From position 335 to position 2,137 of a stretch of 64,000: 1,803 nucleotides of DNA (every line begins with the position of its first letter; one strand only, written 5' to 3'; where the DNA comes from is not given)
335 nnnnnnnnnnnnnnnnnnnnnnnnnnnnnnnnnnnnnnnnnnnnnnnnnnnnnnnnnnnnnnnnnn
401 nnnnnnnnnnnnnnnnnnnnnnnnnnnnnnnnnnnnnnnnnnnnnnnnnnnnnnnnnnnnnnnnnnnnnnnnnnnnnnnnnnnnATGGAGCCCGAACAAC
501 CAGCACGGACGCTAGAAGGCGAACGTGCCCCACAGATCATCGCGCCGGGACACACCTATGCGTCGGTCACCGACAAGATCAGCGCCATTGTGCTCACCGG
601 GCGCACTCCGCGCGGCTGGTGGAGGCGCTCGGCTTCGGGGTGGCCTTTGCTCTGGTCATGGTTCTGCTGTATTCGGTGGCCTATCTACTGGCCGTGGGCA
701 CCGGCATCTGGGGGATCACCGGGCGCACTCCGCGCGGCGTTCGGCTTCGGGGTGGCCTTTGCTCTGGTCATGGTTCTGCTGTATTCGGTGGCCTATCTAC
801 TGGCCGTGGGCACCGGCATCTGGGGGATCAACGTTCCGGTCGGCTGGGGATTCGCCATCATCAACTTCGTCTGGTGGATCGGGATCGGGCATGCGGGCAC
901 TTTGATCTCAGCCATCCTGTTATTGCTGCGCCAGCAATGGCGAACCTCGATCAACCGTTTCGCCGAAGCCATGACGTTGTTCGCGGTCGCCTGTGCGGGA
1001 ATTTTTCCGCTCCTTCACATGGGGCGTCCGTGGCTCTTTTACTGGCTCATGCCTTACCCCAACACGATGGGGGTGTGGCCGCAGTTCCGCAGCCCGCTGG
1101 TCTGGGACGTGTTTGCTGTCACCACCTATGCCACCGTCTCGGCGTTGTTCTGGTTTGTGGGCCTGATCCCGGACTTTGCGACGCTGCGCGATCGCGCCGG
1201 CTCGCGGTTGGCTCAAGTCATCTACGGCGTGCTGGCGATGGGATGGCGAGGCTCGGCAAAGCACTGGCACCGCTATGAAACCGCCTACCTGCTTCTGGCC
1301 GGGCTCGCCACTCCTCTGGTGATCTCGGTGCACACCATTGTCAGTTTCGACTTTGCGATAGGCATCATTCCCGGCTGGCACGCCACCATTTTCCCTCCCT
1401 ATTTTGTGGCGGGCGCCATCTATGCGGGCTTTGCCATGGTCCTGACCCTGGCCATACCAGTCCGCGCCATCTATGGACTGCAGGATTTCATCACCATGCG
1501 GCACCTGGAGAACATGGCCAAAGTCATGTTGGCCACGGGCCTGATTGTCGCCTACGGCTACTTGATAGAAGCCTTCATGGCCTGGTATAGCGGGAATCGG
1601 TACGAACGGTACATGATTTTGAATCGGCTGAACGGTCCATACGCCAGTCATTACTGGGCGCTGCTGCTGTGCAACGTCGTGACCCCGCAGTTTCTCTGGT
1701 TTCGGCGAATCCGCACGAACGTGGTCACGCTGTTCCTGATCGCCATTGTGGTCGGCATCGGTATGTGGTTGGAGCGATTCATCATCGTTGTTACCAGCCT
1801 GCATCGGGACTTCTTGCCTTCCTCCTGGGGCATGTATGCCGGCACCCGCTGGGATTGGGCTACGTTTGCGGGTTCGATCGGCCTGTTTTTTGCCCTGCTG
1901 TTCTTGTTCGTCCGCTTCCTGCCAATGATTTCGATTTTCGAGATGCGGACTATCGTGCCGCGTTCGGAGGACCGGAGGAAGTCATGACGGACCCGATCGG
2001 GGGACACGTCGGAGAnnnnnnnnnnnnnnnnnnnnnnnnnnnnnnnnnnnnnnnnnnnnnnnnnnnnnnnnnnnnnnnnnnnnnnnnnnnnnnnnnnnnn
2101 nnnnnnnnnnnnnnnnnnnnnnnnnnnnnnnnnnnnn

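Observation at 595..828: Imperfect 122/112-bp tandem duplication inside actC that is tolerated by an open frame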

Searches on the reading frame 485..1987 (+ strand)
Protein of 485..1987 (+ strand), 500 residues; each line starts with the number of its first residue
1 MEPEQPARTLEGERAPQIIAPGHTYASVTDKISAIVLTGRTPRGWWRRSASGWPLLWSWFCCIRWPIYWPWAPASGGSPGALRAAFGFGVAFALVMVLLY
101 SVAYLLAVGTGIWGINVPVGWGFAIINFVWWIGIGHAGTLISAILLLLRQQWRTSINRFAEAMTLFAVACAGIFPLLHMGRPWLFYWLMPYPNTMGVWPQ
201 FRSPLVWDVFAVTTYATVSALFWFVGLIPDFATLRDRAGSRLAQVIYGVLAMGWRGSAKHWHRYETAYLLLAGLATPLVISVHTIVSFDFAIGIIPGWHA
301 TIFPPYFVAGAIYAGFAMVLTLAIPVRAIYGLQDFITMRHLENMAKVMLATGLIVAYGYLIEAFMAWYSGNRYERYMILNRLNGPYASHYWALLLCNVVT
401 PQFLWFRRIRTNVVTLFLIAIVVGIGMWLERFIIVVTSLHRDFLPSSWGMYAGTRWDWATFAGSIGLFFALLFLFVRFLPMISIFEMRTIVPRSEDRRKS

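Call 6: search_protein_families(library=pfam, proteins=[window:485-1987:+])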
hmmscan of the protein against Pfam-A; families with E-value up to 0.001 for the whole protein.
window:485-1987:+ (500 aa): 1 family
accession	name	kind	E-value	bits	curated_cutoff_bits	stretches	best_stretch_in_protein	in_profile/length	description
PF03916.19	NrfD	-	2.1e-22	80.6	25.8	1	118-439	8-309/313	Polysulphide reductase, NrfD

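Call 7: find_homologous_proteins(query=window:485-1984:+, max_evalue=1e-30)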
Query window:485-1984:+ (500 aa): 8000 proteins with E <= 1e-30 among 8000 candidates; the best 120 are listed.
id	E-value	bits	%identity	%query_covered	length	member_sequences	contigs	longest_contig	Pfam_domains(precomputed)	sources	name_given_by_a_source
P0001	5.5e-280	948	87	100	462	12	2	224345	PF03916.20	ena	-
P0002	1.4e-269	914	83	100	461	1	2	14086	PF03916.20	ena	-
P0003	8.7e-244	829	73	100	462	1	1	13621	PF03916.20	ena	-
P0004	1.3e-242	825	73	100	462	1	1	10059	PF03916.20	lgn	-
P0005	4.2e-242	823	-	-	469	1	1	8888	PF03916.20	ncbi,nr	ncbi:MAG TPA: NrfD/PsrC family molybdoenzyme membrane anchor subunit, partial [Pyrinomonadaceae bact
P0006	1.0e-240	818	73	99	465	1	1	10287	PF03916.20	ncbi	-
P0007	4.7e-240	816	74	99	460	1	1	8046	PF03916.20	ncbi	ncbi:MAG: NrfD/PsrC family molybdoenzyme membrane anchor subunit [Candidatus Methylomirabilales bact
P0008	8.4e-240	815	72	100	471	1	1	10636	PF03916.20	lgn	-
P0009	2.6e-239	814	73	99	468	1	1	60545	PF03916.20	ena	-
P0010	3.3e-239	813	73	100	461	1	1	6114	PF03916.20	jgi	jgi:molybdopterin-containing oxidoreductase family membrane subunit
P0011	8.7e-239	812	73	100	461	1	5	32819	PF03916.20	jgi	jgi:molybdopterin-containing oxidoreductase family membrane subunit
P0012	1.5e-238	811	72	99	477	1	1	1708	PF03916.20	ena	-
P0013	1.6e-238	811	73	100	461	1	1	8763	PF03916.20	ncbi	-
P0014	1.8e-238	811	73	99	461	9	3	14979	PF03916.20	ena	-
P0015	2.1e-238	811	74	97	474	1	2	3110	PF03916.20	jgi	jgi:molybdopterin-containing oxidoreductase family membrane subunit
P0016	5.2e-238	809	72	100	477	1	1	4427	PF03916.20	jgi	jgi:Ni/Fe-hydrogenase subunit HybB-like protein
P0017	5.9e-238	809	73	100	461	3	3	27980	PF03916.20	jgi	jgi:Ni/Fe-hydrogenase subunit HybB-like protein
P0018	7.2e-238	809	71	100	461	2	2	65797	PF03916.20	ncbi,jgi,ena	-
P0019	8.4e-238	809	71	100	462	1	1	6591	PF03916.20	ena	-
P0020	8.9e-238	809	73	100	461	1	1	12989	PF03916.20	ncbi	-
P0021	1.2e-237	808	72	100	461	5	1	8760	PF03916.20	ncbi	-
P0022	1.3e-237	808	71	100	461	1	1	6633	PF03916.20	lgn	-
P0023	1.5e-237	808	73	100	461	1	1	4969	PF03916.20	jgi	-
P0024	2.0e-237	808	72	99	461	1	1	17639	PF03916.20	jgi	jgi:molybdopterin-containing oxidoreductase family membrane subunit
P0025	2.2e-237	807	74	97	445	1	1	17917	PF03916.20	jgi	jgi:molybdopterin-containing oxidoreductase family membrane subunit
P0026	3.2e-237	807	73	100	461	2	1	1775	PF03916.20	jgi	jgi:Ni/Fe-hydrogenase subunit HybB-like protein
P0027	3.2e-237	807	72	100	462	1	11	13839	PF03916.20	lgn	-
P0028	3.3e-237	807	72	100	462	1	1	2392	PF03916.20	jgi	jgi:molybdopterin-containing oxidoreductase family membrane subunit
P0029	6.0e-237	806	71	100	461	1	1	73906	PF03916.20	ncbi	-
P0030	1.1e-236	805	74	99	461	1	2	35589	PF03916.20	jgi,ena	-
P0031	1.4e-236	805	72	100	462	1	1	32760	PF03916.20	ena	-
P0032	1.8e-236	804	70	98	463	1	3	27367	PF03916.20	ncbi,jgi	jgi:Ni/Fe-hydrogenase subunit HybB-like protein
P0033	1.9e-236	804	73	98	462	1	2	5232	PF03916.20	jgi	-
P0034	2.0e-236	804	72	100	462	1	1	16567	PF03916.20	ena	-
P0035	2.0e-236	804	72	100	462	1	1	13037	PF03916.20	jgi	jgi:molybdopterin-containing oxidoreductase family membrane subunit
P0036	2.1e-236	804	72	98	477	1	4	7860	PF03916.20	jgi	jgi:Ni/Fe-hydrogenase subunit HybB-like protein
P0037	2.5e-236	804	72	98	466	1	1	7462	PF03916.20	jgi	jgi:Ni/Fe-hydrogenase subunit HybB-like protein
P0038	3.1e-236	804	72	99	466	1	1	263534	PF03916.20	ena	-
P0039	3.7e-236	803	71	100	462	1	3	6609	PF03916.20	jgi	jgi:molybdopterin-containing oxidoreductase family membrane subunit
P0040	5.1e-236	803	71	99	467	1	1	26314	PF03916.20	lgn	-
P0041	6.1e-236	803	71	100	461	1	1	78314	PF03916.20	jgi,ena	-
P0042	6.1e-236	803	70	100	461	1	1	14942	PF03916.20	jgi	-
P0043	7.5e-236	802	71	99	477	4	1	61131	PF03916.20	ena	-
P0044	8.2e-236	802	69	100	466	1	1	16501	PF03916.20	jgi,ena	-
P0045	8.5e-236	802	72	97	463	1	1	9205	PF03916.20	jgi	jgi:molybdopterin-containing oxidoreductase family membrane subunit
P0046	8.7e-236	802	71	100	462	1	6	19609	PF03916.20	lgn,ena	-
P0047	8.9e-236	802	71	100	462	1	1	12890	PF03916.20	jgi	jgi:molybdopterin-containing oxidoreductase family membrane subunit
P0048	1.6e-235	801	72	99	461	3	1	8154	PF03916.20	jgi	jgi:molybdopterin-containing oxidoreductase family membrane subunit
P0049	1.7e-235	801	75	97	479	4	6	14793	PF03916.20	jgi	jgi:molybdopterin-containing oxidoreductase family membrane subunit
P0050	1.8e-235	801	72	99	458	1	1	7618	PF03916.20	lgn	-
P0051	1.9e-235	801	71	100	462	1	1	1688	PF03916.20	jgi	jgi:Ni/Fe-hydrogenase subunit HybB-like protein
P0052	2.2e-235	801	72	100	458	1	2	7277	PF03916.20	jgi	jgi:Ni/Fe-hydrogenase subunit HybB-like protein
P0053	2.3e-235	801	72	100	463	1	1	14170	PF03916.20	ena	-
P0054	2.4e-235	801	72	100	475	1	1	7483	PF03916.20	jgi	jgi:molybdopterin-containing oxidoreductase family membrane subunit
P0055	2.4e-235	801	73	98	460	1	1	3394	PF03916.20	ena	-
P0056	2.5e-235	801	70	100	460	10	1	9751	PF03916.20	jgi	jgi:molybdopterin-containing oxidoreductase family membrane subunit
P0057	2.6e-235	801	71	100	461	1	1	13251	PF03916.20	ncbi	ncbi:MAG: NrfD/PsrC family molybdoenzyme membrane anchor subunit [Acidobacteriota bacterium]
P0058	3.3e-235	800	72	100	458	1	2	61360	PF03916.20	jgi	jgi:Ni/Fe-hydrogenase subunit HybB-like protein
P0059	4.9e-235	800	74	96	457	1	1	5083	PF03916.20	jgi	jgi:molybdopterin-containing oxidoreductase family membrane subunit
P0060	5.4e-235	800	71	99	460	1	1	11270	PF03916.20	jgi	-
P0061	5.8e-235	799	71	95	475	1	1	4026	PF03916.20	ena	-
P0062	6.2e-235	799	73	97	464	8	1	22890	PF03916.20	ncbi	-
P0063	7.0e-235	799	72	98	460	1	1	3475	PF03916.20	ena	-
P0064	8.4e-235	799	71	100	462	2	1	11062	PF03916.20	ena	-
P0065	8.7e-235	799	73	97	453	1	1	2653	PF03916.20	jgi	jgi:molybdopterin-containing oxidoreductase family membrane subunit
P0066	9.3e-235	799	71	99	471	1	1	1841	PF03916.20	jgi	jgi:Ni/Fe-hydrogenase subunit HybB-like protein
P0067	1.0e-234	799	70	99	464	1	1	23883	PF03916.20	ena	-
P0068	1.4e-234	798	71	95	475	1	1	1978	PF03916.20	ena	-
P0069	1.4e-234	798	71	97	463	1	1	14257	PF03916.20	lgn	-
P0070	1.4e-234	798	71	99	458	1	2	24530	PF03916.20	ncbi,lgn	ncbi:MAG: NrfD/PsrC family molybdoenzyme membrane anchor subunit [bacterium]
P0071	1.4e-234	798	72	97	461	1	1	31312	PF03916.20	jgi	jgi:Ni/Fe-hydrogenase subunit HybB-like protein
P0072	1.5e-234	798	71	100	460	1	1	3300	PF03916.20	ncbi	-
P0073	1.7e-234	798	73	99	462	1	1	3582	PF03916.20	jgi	jgi:molybdopterin-containing oxidoreductase family membrane subunit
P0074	1.7e-234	798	73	99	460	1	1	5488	PF03916.20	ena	-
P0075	1.8e-234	798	74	95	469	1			PF03916.20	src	-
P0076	1.9e-234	798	71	100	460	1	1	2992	PF03916.20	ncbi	-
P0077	2.2e-234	797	71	100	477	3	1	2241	PF03916.20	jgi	jgi:Ni/Fe-hydrogenase subunit HybB-like protein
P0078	2.7e-234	797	70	100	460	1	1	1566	PF03916.20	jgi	-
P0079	2.9e-234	797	73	99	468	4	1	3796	PF03916.20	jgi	jgi:Ni/Fe-hydrogenase subunit HybB-like protein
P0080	2.9e-234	797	70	99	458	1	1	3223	PF03916.20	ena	-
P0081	3.9e-234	797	71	97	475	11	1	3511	PF03916.20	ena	-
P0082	4.0e-234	797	73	99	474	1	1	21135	PF03916.20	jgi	jgi:molybdopterin-containing oxidoreductase family membrane subunit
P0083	4.1e-234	797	71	99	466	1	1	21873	PF03916.20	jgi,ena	jgi:molybdopterin-containing oxidoreductase family membrane subunit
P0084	4.2e-234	797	71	98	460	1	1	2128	PF03916.20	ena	-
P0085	4.5e-234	796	72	97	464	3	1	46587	PF03916.20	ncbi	ncbi:MAG: NrfD/PsrC family molybdoenzyme membrane anchor subunit [Candidatus Binatia bacterium]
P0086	4.5e-234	796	71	97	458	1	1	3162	PF03916.20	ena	-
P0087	4.6e-234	796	71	97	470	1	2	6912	PF03916.20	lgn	-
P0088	4.9e-234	796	74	96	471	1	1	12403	PF03916.20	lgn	-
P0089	5.0e-234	796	71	95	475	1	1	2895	PF03916.20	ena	-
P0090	5.5e-234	796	70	99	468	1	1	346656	PF03916.20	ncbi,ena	-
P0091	6.0e-234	796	69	100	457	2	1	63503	PF03916.20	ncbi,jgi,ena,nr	ncbi:MAG TPA: NrfD/PsrC family molybdoenzyme membrane anchor subunit [Candidatus Binatia bacterium]|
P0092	6.2e-234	796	70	99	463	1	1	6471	PF03916.20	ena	-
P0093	6.7e-234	796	71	99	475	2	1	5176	PF03916.20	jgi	-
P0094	7.2e-234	796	74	96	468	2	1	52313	PF03916.20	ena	-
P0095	7.5e-234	796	71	100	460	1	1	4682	PF03916.20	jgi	-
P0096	7.9e-234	796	72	100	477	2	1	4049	PF03916.20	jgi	jgi:molybdopterin-containing oxidoreductase family membrane subunit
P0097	8.3e-234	796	72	98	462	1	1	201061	PF03916.20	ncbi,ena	-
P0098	8.5e-234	796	71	99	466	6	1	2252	PF03916.20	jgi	jgi:Ni/Fe-hydrogenase subunit HybB-like protein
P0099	9.5e-234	795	70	100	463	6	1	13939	PF03916.20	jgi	jgi:Ni/Fe-hydrogenase subunit HybB-like protein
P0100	9.9e-234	795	70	100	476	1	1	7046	PF03916.20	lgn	-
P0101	1.0e-233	795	73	99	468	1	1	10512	PF03916.20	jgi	jgi:Ni/Fe-hydrogenase subunit HybB-like protein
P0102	1.1e-233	795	71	95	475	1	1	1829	PF03916.20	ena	-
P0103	1.2e-233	795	74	98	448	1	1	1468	PF03916.20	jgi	jgi:molybdopterin-containing oxidoreductase family membrane subunit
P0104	1.3e-233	795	71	97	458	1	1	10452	PF03916.20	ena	-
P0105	1.4e-233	795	70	100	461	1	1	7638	PF03916.20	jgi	jgi:Ni/Fe-hydrogenase subunit HybB-like protein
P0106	1.4e-233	795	69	100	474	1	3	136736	PF03916.20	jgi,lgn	jgi:molybdopterin-containing oxidoreductase family membrane subunit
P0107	1.4e-233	795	70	100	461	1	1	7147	PF03916.20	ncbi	ncbi:MAG: NrfD/PsrC family molybdoenzyme membrane anchor subunit [Candidatus Methylomirabilales bact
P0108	1.5e-233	795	71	99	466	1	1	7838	PF03916.20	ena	-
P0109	1.5e-233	795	71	98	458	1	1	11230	PF03916.20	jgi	jgi:Ni/Fe-hydrogenase subunit HybB-like protein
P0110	1.6e-233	795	70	99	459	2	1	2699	PF03916.20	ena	-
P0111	1.6e-233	795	73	96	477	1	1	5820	PF03916.20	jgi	jgi:Ni/Fe-hydrogenase subunit HybB-like protein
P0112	1.8e-233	795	71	97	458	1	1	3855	PF03916.20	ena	-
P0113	1.8e-233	794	74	98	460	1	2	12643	PF03916.20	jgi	jgi:Ni/Fe-hydrogenase subunit HybB-like protein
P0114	1.8e-233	794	75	97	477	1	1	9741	PF03916.20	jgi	jgi:Ni/Fe-hydrogenase subunit HybB-like protein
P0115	1.9e-233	794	71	99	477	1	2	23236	PF03916.20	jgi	jgi:Ni/Fe-hydrogenase subunit HybB-like protein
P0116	1.9e-233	794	71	99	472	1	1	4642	PF03916.20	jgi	jgi:molybdopterin-containing oxidoreductase family membrane subunit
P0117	1.9e-233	794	71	99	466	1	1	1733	PF03916.20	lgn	-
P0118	2.0e-233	794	72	97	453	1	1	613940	PF03916.20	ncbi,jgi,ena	-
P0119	2.2e-233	794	70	99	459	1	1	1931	PF03916.20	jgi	jgi:molybdopterin-containing oxidoreductase family membrane subunit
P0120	2.2e-233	794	70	100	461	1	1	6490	PF03916.20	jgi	jgi:molybdopterin-containing oxidoreductase family membrane subunit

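Call 8: find_encoding_contigs(protein=window:485-1984:+, flank=3000, max_places=6)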
Protein window:485-1984:+ (500 aa): no gene with exactly this product is on record in the collection.

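Call 10: find_encoding_contigs(protein=P0001, flank=3000, max_places=6)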
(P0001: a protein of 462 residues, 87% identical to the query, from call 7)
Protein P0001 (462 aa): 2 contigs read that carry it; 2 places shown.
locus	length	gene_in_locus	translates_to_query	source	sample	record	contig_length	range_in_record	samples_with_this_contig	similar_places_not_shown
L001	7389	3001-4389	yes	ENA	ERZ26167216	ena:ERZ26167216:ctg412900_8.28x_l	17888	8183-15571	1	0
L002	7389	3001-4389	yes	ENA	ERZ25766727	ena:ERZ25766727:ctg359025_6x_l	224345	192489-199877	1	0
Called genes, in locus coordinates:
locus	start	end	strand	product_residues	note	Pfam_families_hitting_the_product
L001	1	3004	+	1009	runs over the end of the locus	PF12838:Fer4_7, PF13183:Fer4_8 (faint), PF13247:Fer4_11 (weak)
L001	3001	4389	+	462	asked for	PF03916:NrfD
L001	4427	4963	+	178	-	PF11821:ActD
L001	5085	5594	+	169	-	PF13442:Cytochrome_CBB3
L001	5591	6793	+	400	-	-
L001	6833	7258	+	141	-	-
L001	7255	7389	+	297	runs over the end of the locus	PF02630:SCO1-SenC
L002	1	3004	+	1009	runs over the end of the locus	PF12838:Fer4_7, PF13183:Fer4_8 (faint), PF13247:Fer4_11 (weak)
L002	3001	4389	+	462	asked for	PF03916:NrfD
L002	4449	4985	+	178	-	PF11821:ActD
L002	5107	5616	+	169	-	PF13442:Cytochrome_CBB3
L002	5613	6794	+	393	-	-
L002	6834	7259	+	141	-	-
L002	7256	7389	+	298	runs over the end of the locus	PF02630:SCO1-SenC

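Call 11: find_encoding_contigs(protein=P0002, flank=3000, max_places=4)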
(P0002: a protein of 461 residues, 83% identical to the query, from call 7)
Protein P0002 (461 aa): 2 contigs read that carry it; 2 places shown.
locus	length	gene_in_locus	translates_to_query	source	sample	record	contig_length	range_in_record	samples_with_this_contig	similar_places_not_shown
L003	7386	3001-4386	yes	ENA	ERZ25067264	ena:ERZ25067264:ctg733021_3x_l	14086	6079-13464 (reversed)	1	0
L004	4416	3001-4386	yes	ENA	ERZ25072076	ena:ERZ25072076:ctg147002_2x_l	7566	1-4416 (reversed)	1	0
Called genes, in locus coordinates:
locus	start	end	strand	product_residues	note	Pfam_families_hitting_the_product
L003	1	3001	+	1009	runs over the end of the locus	PF12838:Fer4_7 (weak), PF13183:Fer4_8 (faint), PF13247:Fer4_11 (weak)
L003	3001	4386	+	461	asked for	PF03916:NrfD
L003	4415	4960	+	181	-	PF11821:ActD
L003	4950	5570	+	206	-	PF13442:Cytochrome_CBB3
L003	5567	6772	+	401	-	-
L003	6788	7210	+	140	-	-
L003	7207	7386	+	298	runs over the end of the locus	PF02630:SCO1-SenC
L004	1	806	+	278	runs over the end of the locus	-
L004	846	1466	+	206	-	-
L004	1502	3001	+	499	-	PF13237:Fer4_10 (faint), PF12838:Fer4_7, PF13183:Fer4_8 (faint), PF13247:Fer4_11 (weak)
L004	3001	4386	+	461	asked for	PF03916:NrfD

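Call 16: list_cluster_members(proteins=[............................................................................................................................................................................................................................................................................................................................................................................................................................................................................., window:485-1984:+, window:2016-2558:+, P0001])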
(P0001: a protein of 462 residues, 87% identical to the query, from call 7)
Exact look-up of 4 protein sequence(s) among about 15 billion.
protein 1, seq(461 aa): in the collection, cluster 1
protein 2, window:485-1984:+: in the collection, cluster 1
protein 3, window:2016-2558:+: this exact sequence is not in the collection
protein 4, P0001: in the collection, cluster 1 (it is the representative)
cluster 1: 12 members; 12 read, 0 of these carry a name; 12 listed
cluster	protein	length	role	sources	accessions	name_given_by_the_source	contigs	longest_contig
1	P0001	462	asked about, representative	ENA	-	-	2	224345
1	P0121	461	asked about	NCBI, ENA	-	-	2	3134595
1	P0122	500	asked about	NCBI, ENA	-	-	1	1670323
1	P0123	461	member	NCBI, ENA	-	-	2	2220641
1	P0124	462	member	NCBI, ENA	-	-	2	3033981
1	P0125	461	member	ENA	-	-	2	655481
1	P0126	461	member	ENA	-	-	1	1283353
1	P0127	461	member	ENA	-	-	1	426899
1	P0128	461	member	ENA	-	-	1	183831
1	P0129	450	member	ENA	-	-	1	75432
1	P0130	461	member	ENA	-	-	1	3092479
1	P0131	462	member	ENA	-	-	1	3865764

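Call 18: find_encoding_contigs(protein=P0121, flank=5000, max_places=6)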
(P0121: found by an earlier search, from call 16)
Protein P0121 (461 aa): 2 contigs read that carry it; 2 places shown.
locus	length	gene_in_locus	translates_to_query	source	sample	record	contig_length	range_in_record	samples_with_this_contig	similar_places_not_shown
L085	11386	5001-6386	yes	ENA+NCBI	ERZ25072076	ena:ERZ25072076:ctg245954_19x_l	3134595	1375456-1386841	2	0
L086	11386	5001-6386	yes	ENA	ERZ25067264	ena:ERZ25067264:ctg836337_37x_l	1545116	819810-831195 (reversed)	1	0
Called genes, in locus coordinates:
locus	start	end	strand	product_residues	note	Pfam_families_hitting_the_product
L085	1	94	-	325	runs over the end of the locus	PF19293:CdaA_N, PF02457:DAC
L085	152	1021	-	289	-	PF00809:Pterin_bind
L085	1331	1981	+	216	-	PF02085:Cytochrom_CIII (faint), PF14537:Cytochrom_c3_2 (faint), PF14522:Cytochrome_C7, PF22113:Mtrc-MtrF_II-IV_dom (faint)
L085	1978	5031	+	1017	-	PF12838:Fer4_7, PF13183:Fer4_8 (faint), PF13247:Fer4_11 (weak)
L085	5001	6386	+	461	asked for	PF03916:NrfD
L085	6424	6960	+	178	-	PF11821:ActD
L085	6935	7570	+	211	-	PF13442:Cytochrome_CBB3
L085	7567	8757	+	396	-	-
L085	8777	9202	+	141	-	-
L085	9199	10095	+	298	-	PF02630:SCO1-SenC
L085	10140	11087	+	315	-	PF02790:COX2_TM (weak), PF13473:Cupredoxin_1, PF00116:COX2, PF00034:Cytochrom_C (weak)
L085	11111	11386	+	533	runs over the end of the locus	PF00115:COX1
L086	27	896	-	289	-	PF00809:Pterin_bind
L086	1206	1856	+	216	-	PF02085:Cytochrom_CIII (faint), PF14537:Cytochrom_c3_2 (faint), PF14522:Cytochrome_C7, PF22113:Mtrc-MtrF_II-IV_dom (faint)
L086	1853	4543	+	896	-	PF12838:Fer4_7, PF13183:Fer4_8 (faint), PF13237:Fer4_10 (faint)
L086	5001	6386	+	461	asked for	PF03916:NrfD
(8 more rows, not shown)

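Call 19: find_encoding_contigs(protein=P0122, flank=5000, max_places=6)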
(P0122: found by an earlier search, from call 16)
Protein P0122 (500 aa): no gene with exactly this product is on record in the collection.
